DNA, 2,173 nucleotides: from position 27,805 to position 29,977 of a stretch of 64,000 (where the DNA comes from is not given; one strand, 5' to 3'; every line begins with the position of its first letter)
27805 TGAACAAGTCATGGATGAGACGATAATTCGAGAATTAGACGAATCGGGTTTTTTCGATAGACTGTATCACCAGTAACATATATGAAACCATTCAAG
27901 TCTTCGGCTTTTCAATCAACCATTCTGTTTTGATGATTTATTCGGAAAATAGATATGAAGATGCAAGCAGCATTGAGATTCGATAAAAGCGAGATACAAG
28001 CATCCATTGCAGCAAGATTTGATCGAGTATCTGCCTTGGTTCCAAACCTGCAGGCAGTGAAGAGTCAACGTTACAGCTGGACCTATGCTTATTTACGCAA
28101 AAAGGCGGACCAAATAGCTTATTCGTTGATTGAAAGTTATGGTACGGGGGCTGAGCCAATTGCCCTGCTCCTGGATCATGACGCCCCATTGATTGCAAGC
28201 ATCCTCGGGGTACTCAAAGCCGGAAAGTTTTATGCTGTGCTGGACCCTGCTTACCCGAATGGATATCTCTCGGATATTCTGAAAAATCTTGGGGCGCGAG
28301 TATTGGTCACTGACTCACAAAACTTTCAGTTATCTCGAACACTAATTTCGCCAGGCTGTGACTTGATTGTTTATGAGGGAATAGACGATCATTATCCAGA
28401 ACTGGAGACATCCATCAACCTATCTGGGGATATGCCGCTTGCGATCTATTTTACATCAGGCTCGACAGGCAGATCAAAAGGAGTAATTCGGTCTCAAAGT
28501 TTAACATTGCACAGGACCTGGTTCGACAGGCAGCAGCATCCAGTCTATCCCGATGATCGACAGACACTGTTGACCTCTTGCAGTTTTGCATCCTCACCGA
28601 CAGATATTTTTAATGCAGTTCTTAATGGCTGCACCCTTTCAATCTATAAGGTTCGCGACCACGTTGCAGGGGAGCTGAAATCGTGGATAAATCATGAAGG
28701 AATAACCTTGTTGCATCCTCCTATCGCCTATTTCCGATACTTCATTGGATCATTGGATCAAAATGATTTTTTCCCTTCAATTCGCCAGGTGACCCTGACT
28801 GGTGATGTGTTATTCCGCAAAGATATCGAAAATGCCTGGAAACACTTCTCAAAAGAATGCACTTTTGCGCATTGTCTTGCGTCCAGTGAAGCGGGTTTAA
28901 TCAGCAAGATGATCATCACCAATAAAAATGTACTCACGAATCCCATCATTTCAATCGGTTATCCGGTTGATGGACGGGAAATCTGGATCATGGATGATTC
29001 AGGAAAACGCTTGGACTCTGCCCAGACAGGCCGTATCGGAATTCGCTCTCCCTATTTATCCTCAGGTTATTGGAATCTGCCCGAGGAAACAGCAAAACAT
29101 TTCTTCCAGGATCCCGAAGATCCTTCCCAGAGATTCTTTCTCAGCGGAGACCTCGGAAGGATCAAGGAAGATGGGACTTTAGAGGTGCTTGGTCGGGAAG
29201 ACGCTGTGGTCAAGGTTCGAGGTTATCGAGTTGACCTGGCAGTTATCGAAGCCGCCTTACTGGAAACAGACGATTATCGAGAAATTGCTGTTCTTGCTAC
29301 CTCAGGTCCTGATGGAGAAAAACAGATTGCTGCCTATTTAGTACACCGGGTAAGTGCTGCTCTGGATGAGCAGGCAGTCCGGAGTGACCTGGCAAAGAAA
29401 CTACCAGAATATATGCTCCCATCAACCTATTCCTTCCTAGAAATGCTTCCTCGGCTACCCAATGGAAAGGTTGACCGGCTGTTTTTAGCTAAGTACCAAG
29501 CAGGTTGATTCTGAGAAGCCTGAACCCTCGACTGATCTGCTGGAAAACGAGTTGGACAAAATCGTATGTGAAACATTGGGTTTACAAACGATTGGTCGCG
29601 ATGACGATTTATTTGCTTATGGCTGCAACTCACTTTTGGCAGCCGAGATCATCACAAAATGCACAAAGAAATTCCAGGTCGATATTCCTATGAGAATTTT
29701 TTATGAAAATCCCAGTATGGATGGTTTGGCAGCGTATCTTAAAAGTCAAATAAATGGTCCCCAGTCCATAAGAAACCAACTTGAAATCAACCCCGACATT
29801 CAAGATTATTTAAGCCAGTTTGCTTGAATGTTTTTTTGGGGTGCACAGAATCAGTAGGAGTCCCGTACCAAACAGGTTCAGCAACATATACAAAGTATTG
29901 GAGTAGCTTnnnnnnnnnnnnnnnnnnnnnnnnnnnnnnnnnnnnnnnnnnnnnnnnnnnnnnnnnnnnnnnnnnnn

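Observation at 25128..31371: Orphan NRPS-like loading cassette (A, T, NeuD-type acyltransferase, Sfp PPTase) fused to a NitT/TauT ABC importer operon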

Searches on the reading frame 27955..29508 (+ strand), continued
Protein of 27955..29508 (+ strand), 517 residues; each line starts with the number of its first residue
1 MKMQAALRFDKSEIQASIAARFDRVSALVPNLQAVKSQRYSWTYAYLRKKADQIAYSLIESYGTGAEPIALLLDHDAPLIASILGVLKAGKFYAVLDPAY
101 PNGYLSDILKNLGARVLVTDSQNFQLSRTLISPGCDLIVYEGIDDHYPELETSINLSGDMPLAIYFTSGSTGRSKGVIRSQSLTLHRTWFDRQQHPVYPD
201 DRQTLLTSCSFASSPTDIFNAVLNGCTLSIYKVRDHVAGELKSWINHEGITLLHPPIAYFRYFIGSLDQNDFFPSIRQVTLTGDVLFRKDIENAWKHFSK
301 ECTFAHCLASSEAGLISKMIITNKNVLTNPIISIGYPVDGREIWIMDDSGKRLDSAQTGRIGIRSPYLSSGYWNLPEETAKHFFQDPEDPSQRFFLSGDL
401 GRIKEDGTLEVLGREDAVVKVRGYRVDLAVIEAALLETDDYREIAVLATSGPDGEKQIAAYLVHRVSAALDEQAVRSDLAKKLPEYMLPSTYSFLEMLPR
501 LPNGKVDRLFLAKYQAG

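Call 32: find_homologous_proteins(query=window:27955-29508:+, max_evalue=1e-30)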
Query window:27955-29508:+ (517 aa): 815 proteins with E <= 1e-30 among 8000 candidates; the best 120 are listed.
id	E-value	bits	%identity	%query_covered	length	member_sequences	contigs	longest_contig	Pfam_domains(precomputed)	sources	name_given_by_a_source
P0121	0.0e+0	1174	100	100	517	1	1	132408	PF00501.35,PF13193.13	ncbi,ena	-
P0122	1.7e-145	504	47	97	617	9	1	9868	PF00550.32,PF00501.35,PF13193.13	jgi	-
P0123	6.2e-138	479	47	98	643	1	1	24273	PF00550.32,PF00501.35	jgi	-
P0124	5.9e-137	476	46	97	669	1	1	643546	PF00550.32,PF00501.35,PF13193.13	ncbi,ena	-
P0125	8.1e-136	472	47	88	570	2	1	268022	PF00550.32,PF00501.35,PF13193.13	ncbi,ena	-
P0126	7.8e-132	459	44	95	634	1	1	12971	PF00550.32,PF00501.35,PF13193.13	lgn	-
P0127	4.5e-125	436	41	99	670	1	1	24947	PF00550.32,PF00501.35,PF13193.13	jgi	jgi:amino acid adenylation domain-containing protein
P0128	3.5e-124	433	41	98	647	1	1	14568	PF00550.32,PF00501.35,PF13193.13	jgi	jgi:amino acid adenylation domain-containing protein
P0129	5.2e-105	370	38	99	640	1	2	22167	PF00550.32,PF00501.35,PF13193.13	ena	-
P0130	2.1e-104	368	34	98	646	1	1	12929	PF00550.32,PF00501.35,PF13193.13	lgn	-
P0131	1.3e-103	366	68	46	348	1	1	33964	PF00550.32,PF00501.35,PF13193.13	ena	-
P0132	2.7e-103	364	37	98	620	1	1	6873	PF00550.32,PF00501.35,PF13193.13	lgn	-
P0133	6.2e-103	363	39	97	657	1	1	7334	PF00550.32,PF00501.35,PF13193.13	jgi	jgi:amino acid adenylation domain-containing protein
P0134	5.6e-102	360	35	99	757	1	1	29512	PF00550.32,PF02776.24,PF00501.35,PF13193.13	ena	-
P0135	1.7e-101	359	37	97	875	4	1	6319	PF00550.32,PF00501.35,PF13193.13,PF00975.27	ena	-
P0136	3.0e-100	354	38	94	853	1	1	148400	PF00550.32,PF00501.35,PF13193.13,PF00975.27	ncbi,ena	-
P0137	5.3e-100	354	38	97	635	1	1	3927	PF00550.32,PF00501.35,PF13193.13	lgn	-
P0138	1.1e-99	353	35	97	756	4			PF00550.32,PF02776.24,PF00501.35,PF13193.13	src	-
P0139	1.9e-98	348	35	97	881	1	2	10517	PF00550.32,PF00501.35,PF13193.13,PF00975.27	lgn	-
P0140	2.3e-98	348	38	96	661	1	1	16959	PF00550.32,PF00501.35,PF13193.13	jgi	jgi:amino acid adenylation domain-containing protein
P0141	1.3e-97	346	37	97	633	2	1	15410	PF00550.32,PF00501.35,PF13193.13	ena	-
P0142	1.7e-97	345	36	97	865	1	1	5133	PF00550.32,PF00501.35,PF13193.13,PF00975.27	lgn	-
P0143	4.9e-97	344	37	97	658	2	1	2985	PF00550.32,PF00501.35,PF13193.13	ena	-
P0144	8.3e-97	343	37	98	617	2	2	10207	PF00550.32,PF00501.35,PF13193.13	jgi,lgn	jgi:amino acid adenylation domain-containing protein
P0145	2.2e-96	342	38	96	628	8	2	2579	PF00550.32,PF00501.35,PF13193.13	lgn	-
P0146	4.1e-96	341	36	98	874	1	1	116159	PF00550.32,PF00501.35,PF13193.13,PF00975.27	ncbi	ncbi:MAG TPA: AMP-binding protein [Thermoanaerobaculia bacterium]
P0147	6.6e-96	340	37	97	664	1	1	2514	PF00550.32,PF00501.35,PF13193.13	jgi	jgi:amino acid adenylation domain-containing protein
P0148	7.7e-96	340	38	96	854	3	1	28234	PF00550.32,PF00501.35,PF13193.13,PF00975.27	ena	-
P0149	9.1e-96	340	35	97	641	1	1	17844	PF00550.32,PF00501.35,PF13193.13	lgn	-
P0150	9.3e-96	340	36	97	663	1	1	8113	PF00550.32,PF00501.35,PF13193.13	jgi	jgi:amino acid adenylation domain-containing protein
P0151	7.4e-95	337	37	96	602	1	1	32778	PF00550.32,PF00501.35,PF13193.13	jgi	-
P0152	1.4e-93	332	36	97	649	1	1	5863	PF00550.32,PF00501.35,PF13193.13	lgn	-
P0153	4.2e-93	331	34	97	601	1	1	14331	PF00550.32,PF00501.35,PF13193.13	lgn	-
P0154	1.2e-92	329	36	98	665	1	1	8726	PF00550.32,PF00501.35,PF13193.13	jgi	jgi:amino acid adenylation domain-containing protein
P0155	2.2e-92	328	37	97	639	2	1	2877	PF00550.32,PF00501.35,PF13193.13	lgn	-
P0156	3.6e-92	328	36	98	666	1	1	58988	PF00550.32,PF00501.35,PF13193.13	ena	-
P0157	3.6e-92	328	35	97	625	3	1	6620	PF00550.32,PF00501.35,PF13193.13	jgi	jgi:amino acid adenylation domain-containing protein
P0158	1.0e-91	326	35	97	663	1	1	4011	PF00550.32,PF00501.35,PF13193.13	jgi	jgi:amino acid adenylation domain-containing protein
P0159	8.7e-91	323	38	92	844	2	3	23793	PF00550.32,PF00501.35,PF13193.13,PF00975.27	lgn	-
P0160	1.4e-90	323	35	97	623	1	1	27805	PF00550.32,PF00501.35,PF13193.13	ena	-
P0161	1.7e-90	322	34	96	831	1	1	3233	PF00550.32,PF00501.35,PF13193.13,PF00975.27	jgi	jgi:amino acid adenylation domain-containing protein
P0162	2.1e-90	322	34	97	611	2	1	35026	PF00550.32,PF00501.35,PF13193.13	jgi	-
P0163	3.8e-90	321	37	97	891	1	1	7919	PF00550.32,PF00501.35,PF00975.27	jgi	jgi:amino acid adenylation domain-containing protein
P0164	2.2e-89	319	35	95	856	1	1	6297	PF00550.32,PF12697.14,PF00501.35,PF13193.13,PF00975.27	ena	-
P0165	2.7e-89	318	38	95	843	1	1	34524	PF00550.32,PF00501.35,PF13193.13,PF00975.27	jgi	jgi:amino acid adenylation domain-containing protein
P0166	2.8e-89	318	36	97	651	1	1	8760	PF00550.32,PF00501.35,PF13193.13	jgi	jgi:amino acid adenylation domain-containing protein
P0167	4.7e-89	318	37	97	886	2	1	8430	PF00550.32,PF00501.35,PF13193.13,PF00975.27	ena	-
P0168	5.3e-89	317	38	95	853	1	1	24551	PF00550.32,PF00501.35,PF13193.13,PF00975.27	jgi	jgi:amino acid adenylation domain-containing protein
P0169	1.0e-88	316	35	96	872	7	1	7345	PF00550.32,PF00501.35,PF13193.13,PF00975.27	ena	-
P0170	4.7e-88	314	34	97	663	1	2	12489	PF00550.32,PF00501.35,PF13193.13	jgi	jgi:amino acid adenylation domain-containing protein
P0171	4.8e-88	314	36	98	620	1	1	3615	PF00550.32,PF00501.35,PF13193.13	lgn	-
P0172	6.2e-88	314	35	98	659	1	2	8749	PF00550.32,PF00501.35,PF13193.13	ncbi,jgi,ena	-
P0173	1.5e-87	313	35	96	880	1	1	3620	PF00550.32,PF00501.35,PF13193.13,PF00975.27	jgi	jgi:amino acid adenylation domain-containing protein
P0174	3.2e-87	311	33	96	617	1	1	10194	PF00550.32,PF00501.35,PF13193.13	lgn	-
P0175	3.5e-87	311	36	95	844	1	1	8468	PF00550.32,PF00501.35,PF13193.13,PF00975.27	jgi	jgi:amino acid adenylation domain-containing protein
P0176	4.3e-87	311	37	97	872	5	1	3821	PF00550.32,PF00501.35,PF13193.13,PF00975.27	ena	-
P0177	5.2e-86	307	35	97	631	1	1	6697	PF00550.32,PF00501.35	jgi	jgi:amino acid adenylation domain-containing protein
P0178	5.4e-86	307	37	95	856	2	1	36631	PF00550.32,PF00501.35,PF13193.13,PF00975.27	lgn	-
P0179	7.8e-86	307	35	97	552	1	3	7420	PF00501.35,PF13193.13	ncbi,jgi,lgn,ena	-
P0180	8.8e-86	307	35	98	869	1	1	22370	PF00550.32,PF00501.35,PF13193.13,PF00975.27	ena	-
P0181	9.0e-86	307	34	97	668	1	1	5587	PF00550.32,PF00501.35,PF13193.13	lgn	-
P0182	9.8e-86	307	37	97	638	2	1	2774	PF00550.32,PF00501.35,PF13193.13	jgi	jgi:amino acid adenylation domain-containing protein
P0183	1.5e-85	306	34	99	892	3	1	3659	PF00550.32,PF00501.35,PF13193.13,PF00975.27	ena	-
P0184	7.8e-85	304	36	97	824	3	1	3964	PF00550.32,PF14602.13,PF00132.31,PF00501.35,PF13193.13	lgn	-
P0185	1.8e-84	302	35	97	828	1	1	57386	PF00668.26,PF00550.32,PF00501.35,PF13193.13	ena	-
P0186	1.9e-84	302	34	97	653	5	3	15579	PF00550.32,PF00501.35,PF13193.13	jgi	jgi:amino acid adenylation domain-containing protein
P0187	2.9e-84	302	35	96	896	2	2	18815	PF00550.32,PF00501.35,PF13193.13,PF00975.27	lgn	-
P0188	3.5e-84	301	36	87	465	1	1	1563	PF00501.35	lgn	-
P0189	3.9e-84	301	37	88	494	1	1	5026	PF00501.35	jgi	jgi:amino acid adenylation domain-containing protein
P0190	4.1e-84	301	35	97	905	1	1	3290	PF00398.27,PF13489.13,PF02353.27,PF00550.32,PF00501.35,PF13193.13,PF08241.19,PF05891.19,PF05401.17,PF13847.13,PF03848.21,PF05175.21,PF13649.13,PF00891.25,PF01135.26,PF01209.25,PF08242.19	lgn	-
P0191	5.4e-84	301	35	97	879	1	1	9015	PF00550.32,PF12697.14,PF00501.35,PF13193.13,PF00561.27,PF00975.27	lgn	-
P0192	9.7e-84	300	36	97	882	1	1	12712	PF00550.32,PF00501.35,PF00975.27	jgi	jgi:amino acid adenylation domain-containing protein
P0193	1.6e-83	299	36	98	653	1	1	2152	PF00550.32,PF00501.35,PF13193.13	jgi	jgi:amino acid adenylation domain-containing protein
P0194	2.2e-83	299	36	95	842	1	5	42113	PF00550.32,PF00501.35,PF13193.13,PF00975.27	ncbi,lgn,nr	ncbi:MAG: AMP-binding protein [Verrucomicrobiae bacterium]|nr:AMP-binding protein [Verrucomicrobiae 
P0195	2.2e-83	299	36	98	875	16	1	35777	PF00550.32,PF00501.35,PF13193.13,PF00975.27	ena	-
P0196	2.2e-83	299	32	97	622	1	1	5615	PF00550.32,PF00501.35,PF13193.13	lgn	-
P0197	3.3e-83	298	34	95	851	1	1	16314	PF00550.32,PF00501.35,PF13193.13,PF00975.27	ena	-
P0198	1.0e-82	297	35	84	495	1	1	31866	PF00501.35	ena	-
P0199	1.2e-82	296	34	88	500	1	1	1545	PF00501.35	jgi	jgi:amino acid adenylation domain-containing protein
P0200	1.9e-82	296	34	97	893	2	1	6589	PF00550.32,PF00501.35,PF00975.27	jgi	jgi:amino acid adenylation domain-containing protein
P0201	3.1e-82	295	35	99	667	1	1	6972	PF00550.32,PF00501.35,PF13193.13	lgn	-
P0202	7.7e-82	294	35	96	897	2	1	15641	PF00550.32,PF00501.35,PF13193.13,PF00975.27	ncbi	-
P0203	8.1e-82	294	36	86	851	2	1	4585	PF00550.32,PF00501.35,PF13193.13,PF00975.27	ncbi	-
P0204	9.1e-82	293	35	96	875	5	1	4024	PF00550.32,PF12697.14,PF00501.35,PF13193.13,PF00975.27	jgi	jgi:amino acid adenylation domain-containing protein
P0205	3.9e-81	291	33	97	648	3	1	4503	PF00550.32,PF00501.35,PF13193.13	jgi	jgi:amino acid adenylation domain-containing protein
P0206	4.9e-81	291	34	99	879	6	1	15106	PF00550.32,PF00501.35,PF13193.13,PF00975.27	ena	-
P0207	7.8e-81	290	35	97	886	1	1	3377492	PF00550.32,PF00501.35,PF13193.13,PF00975.27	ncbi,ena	-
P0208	4.4e-80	288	33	97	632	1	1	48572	PF00550.32,PF00501.35,PF13193.13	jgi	-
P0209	6.3e-80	287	35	97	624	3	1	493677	PF00550.32,PF00501.35,PF13193.13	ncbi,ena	-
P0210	1.3e-79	286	33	98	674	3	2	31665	PF00550.32,PF00501.35,PF13193.13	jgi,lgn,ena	jgi:amino acid adenylation domain-containing protein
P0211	1.3e-79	286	35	96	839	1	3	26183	PF00550.32,PF00501.35,PF00975.27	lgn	-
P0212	5.3e-78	281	34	99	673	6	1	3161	PF00550.32,PF00501.35,PF13193.13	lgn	-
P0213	1.2e-77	280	37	83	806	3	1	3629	PF00550.32,PF00501.35,PF13193.13,PF00975.27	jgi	jgi:amino acid adenylation domain-containing protein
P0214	3.8e-77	278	34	92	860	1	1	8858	PF00550.32,PF00501.35,PF13193.13,PF00975.27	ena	-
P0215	1.9e-76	276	32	98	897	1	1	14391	PF00550.32,PF00501.35,PF13193.13,PF00975.27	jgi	jgi:amino acid adenylation domain-containing protein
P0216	2.4e-75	272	33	98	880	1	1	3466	PF00550.32,PF00501.35,PF00975.27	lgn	-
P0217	1.3e-74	270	33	97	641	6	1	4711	PF00550.32,PF00501.35,PF13193.13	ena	-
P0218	1.7e-73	266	33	97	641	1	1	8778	PF00550.32,PF00501.35,PF13193.13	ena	-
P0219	2.1e-73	266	33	97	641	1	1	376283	PF00550.32,PF00501.35,PF13193.13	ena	-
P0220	2.2e-73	266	33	97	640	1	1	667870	PF00550.32,PF00501.35,PF13193.13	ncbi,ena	-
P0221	4.0e-73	265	36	85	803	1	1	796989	PF00550.32,PF12697.14,PF00501.35,PF00561.27,PF00975.27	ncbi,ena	-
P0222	9.0e-72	260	34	97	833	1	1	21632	PF00550.32,PF00501.35,PF13193.13,PF00975.27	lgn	-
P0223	2.2e-70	256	33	97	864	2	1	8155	PF00550.32,PF00501.35,PF13193.13,PF00975.27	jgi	jgi:acyl-coenzyme A synthetase/AMP-(fatty) acid ligase/thioesterase domain-containing protein/acyl c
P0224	3.0e-70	255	36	83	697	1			PF00668.26,PF00501.35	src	-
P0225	1.4e-69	253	32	97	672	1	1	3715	PF00550.32,PF00501.35,PF13193.13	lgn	-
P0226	1.5e-69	253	32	97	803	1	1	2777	PF00550.32,PF00501.35,PF13193.13,PF00975.27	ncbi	ncbi:MAG: AMP-binding protein, partial [Gaiella sp.]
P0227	1.9e-69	253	33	97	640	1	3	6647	PF00550.32,PF00501.35,PF13193.13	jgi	jgi:acyl-coenzyme A synthetase/AMP-(fatty) acid ligase/acyl carrier protein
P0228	2.7e-69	252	32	90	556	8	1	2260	PF00550.32,PF00501.35,PF13193.13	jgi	jgi:amino acid adenylation domain-containing protein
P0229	8.4e-69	251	33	97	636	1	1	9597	PF00550.32,PF00501.35,PF13193.13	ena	-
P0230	9.8e-68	247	33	87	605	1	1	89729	PF00501.35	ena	-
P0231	4.4e-67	245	34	88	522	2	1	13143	PF00501.35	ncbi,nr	ncbi:MAG: AMP-binding protein, partial [Caldilineales bacterium]|nr:AMP-binding protein [Caldilineal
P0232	5.0e-62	228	32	92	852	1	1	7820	PF00550.32,PF00501.35,PF13193.13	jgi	jgi:amino acid adenylation domain-containing protein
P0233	1.1e-61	227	32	98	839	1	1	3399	PF00550.32,PF00501.35,PF13193.13,PF00975.27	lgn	-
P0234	2.2e-60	223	31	96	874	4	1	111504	PF00550.32,PF00501.35,PF13193.13,PF00975.27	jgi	-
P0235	4.3e-60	222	37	69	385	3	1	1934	PF00501.35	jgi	jgi:non-ribosomal peptide synthetase component F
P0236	6.0e-60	221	31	95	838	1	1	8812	PF00550.32,PF00501.35,PF00975.27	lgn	-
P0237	1.9e-58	217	30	93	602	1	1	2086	PF00550.32,PF00501.35,PF13193.13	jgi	jgi:amino acid adenylation domain-containing protein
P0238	3.1e-58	216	32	95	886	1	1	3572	PF00550.32,PF12697.14,PF00501.35,PF13193.13,PF00975.27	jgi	jgi:acyl-coenzyme A synthetase/AMP-(fatty) acid ligase/thioesterase domain-containing protein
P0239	1.5e-56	210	29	95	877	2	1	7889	PF00550.32,PF12697.14,PF00501.35,PF13193.13,PF00975.27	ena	-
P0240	4.7e-56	209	32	83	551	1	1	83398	PF00501.35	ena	-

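Call 37: find_encoding_contigs(protein=P0131, flank=10000, max_places=2)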
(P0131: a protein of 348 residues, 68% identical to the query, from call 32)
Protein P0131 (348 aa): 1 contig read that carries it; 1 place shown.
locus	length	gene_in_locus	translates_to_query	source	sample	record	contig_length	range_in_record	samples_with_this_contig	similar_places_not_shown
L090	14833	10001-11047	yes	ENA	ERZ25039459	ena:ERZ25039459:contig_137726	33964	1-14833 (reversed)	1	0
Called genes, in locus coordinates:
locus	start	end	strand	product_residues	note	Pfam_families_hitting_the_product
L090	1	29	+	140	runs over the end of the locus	-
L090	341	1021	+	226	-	PF04055:Radical_SAM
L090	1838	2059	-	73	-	-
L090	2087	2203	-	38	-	-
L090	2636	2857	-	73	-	-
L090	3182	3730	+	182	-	-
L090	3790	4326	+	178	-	-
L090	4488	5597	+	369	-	PF01364:Peptidase_C25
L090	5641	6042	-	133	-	PF00717:Peptidase_S24 (weak)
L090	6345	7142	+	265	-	PF00005:ABC_tran, PF13304:AAA_21 (faint)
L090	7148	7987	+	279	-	PF00528:BPD_transp_1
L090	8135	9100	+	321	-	PF13379:NMT1_2, PF09084:NMT1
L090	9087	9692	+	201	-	PF00501:AMP-binding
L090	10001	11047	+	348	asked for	PF00501:AMP-binding, PF13193:AMP-binding_C, PF00550:PP-binding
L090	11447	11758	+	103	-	PF09084:NMT1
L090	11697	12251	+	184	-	-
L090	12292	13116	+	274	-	PF00501:AMP-binding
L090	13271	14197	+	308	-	PF13193:AMP-binding_C (faint), PF00550:PP-binding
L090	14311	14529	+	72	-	-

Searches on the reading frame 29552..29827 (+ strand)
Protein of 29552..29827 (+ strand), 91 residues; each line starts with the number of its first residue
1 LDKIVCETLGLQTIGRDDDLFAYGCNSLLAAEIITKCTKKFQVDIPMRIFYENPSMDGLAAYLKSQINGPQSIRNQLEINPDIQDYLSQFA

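Call 3: search_protein_families(library=pfam, proteins=[window:29552-29827:+], max_evalue=0.01)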
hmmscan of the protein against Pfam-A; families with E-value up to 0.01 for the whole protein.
window:29552-29827:+ (91 aa): 1 family
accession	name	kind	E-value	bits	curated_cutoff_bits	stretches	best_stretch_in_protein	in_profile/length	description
PF00550.31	PP-binding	-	2.2e-14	53.9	20.8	1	4-63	6-67/67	Phosphopantetheine attachment site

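Call 6: search_protein_families(library=ncbifam, proteins=[window:29552-29827:+], max_evalue=0.001)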
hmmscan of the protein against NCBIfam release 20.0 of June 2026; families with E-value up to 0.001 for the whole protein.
window:29552-29827:+ (91 aa): 5 families
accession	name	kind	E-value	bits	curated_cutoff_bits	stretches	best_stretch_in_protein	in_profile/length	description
NF004282.0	PRK05691.1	subfamily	5.7e-09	32.5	4090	1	4-65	1646-1707/4334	non-ribosomal peptide synthase/polyketide synthase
TIGR03443.1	alpha_am_amid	equivalog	1.4e-07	29.3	1030.1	1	12-71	866-925/1390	L-aminoadipate-semialdehyde dehydrogenase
NF005502.0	PRK07117.1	equivalog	8e-05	22.8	79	1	9-67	21-79/82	acyl carrier protein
NF041803.1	NRPS_SolG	exception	0.00015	19.4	2200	1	3-61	1096-1153/1163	solanimycin non-ribosomal peptide synthetase SolG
NF047350.1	aureusi_NRPS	equivalog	0.00015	18.7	2500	1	3-66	1931-1993/2373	aureusimine non-ribosomal peptide synthetase AusA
